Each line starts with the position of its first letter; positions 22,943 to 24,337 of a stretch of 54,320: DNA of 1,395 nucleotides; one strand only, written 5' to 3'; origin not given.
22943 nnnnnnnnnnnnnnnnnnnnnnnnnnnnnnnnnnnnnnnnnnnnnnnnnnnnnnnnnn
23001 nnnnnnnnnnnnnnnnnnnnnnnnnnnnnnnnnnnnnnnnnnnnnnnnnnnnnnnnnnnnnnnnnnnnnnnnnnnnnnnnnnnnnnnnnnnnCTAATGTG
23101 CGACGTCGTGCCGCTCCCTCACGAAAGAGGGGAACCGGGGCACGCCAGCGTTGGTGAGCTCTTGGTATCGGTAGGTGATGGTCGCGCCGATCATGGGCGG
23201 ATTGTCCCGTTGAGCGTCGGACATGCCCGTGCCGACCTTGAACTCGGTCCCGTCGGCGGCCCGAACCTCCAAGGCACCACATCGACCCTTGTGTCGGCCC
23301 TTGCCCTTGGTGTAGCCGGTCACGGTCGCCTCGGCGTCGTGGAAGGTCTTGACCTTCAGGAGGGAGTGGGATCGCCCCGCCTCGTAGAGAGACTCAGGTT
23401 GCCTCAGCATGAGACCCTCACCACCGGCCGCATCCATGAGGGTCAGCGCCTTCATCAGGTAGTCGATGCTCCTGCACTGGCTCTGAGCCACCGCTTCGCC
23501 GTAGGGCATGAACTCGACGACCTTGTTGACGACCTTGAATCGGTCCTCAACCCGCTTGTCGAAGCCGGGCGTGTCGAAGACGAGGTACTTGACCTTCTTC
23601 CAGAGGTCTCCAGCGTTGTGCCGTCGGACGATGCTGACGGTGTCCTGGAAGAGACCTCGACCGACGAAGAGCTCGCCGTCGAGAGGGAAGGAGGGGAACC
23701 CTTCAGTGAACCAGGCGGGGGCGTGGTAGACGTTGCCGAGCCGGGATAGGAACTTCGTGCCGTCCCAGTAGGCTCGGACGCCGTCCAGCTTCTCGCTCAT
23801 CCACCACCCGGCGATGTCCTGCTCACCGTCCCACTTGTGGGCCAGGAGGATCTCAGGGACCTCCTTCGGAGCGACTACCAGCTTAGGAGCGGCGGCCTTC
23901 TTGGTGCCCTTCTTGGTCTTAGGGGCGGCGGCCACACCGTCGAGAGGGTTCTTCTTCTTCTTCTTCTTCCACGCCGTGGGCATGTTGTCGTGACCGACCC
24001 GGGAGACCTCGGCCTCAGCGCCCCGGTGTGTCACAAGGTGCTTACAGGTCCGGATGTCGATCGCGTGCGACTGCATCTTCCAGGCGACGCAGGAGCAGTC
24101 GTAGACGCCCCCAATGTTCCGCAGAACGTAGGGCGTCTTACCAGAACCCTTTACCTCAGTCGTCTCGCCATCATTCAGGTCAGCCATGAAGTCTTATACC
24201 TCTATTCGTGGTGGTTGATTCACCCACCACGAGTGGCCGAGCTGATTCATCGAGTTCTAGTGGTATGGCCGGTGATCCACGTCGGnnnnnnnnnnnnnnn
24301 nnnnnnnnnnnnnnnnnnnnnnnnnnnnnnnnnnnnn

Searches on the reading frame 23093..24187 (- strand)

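Call 15: search_protein_families(library=pfam, proteins=[window:23093-24187:-], max_evalue=0.001)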
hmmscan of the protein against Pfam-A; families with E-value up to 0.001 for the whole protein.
window:23093-24187:- (364 aa): 2 families
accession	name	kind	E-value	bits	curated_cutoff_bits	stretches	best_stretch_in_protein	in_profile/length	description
PF14743.12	DNA_ligase_OB_2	-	9.7e-30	102.8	28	1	294-359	1-66/66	DNA ligase OB-like domain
PF01068.26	DNA_ligase_A_M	-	4.1e-08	33.6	26.2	1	128-280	22-204/204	ATP dependent DNA ligase domain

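Call 16: search_protein_families(library=phrogs, proteins=[window:23093-24187:-], max_evalue=0.001)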
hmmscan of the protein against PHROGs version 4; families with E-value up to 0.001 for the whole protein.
window:23093-24187:- (364 aa): 1 family
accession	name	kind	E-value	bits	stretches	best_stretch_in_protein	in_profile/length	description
phrog_114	-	DNA, RNA and nucleotide metabolism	1.2e-58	200.2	1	112-361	222-500/634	ATP-dependent DNA ligase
